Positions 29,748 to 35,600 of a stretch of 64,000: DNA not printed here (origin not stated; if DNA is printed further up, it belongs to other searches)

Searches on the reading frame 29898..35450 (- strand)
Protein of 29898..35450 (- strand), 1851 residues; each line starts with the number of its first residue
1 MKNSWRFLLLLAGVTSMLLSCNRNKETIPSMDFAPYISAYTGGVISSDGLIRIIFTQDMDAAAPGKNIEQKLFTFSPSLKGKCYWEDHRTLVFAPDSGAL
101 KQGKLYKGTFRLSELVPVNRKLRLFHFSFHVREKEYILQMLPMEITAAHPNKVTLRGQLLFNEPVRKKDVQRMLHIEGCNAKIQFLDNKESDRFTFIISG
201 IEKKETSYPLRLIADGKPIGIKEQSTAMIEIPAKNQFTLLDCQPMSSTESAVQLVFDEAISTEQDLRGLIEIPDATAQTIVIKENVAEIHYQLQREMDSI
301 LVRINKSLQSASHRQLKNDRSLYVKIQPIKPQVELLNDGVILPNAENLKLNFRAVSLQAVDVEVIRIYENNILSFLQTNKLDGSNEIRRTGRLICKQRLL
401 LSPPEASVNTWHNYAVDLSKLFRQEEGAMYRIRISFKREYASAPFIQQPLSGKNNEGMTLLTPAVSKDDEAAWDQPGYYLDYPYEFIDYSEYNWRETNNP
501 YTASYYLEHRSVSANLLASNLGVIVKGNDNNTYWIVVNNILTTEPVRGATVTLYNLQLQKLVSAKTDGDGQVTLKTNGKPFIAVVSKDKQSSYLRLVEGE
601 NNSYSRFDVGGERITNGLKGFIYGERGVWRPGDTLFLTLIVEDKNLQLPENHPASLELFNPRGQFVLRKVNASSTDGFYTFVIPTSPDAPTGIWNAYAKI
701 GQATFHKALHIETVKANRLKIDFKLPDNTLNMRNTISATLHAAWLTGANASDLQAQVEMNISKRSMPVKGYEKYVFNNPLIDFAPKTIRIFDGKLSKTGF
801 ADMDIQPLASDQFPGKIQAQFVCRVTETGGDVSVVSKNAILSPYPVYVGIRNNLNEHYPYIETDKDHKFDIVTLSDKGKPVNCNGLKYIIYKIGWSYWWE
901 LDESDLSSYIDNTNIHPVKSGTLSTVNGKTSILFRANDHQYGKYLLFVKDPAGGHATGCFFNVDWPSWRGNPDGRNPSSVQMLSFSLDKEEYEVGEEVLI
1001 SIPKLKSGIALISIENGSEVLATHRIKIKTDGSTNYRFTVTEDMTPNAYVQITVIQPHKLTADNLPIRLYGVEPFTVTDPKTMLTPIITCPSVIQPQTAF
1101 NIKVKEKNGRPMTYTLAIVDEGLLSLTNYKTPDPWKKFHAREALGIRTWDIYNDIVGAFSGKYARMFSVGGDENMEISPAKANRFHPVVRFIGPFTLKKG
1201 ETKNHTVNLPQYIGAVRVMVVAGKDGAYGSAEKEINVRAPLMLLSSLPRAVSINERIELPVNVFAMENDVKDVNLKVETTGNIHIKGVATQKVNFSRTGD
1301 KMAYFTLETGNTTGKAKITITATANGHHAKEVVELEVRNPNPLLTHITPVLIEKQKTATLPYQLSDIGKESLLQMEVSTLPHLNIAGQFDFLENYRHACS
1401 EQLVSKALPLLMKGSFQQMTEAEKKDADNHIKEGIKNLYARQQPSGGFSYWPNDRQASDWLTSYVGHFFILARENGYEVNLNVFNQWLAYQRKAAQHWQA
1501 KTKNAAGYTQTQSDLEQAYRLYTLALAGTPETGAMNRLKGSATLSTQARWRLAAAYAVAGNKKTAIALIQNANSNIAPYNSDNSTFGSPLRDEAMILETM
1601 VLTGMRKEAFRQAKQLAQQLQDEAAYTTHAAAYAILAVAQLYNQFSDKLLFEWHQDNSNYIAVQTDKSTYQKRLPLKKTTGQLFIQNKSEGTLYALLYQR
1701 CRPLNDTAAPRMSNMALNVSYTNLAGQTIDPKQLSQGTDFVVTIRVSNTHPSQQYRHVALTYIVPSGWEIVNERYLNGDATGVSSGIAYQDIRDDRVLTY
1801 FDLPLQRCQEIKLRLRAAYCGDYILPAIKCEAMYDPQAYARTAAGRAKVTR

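Call 21: search_protein_families(library=pfam, proteins=[window:29898-35450:-], max_evalue=0.001)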
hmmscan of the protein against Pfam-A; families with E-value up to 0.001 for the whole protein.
window:29898-35450:- (1851 aa): 8 families
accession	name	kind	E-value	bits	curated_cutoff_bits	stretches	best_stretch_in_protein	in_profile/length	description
PF17962.7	bMG6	-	1.2e-20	74.2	23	1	849-965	1-112/112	Bacterial macroglobulin domain 6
PF07703.20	A2M_BRD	-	4.6e-20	72.8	22.7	1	983-1126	1-140/140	Alpha-2-macroglobulin bait region domain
PF11974.14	bMG3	-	2.6e-17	63.1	34.9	1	518-612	1-101/103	Bacterial alpha-2-macroglobulin MG3 domain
PF01835.25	MG2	-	4e-15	56.4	32.8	1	619-699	1-84/96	MG2 domain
PF17973.7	bMG10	-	1.7e-14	54.6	26.2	1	1718-1837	5-131/131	Bacterial Alpha-2-macroglobulin MG10 domain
PF17972.7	bMG5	-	2.2e-12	47.9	26.5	1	718-830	2-114/127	Bacterial Alpha-2-macroglobulin MG5 domain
PF00207.28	A2M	-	2.3e-09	37.4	21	1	1198-1276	10-91/92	Alpha-2-macroglobulin family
PF21142.3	A2M_bMG2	-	0.00088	19.7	25.5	0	337-392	4-59/119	Bacterial alpha-2 macroglobulin MG2 domain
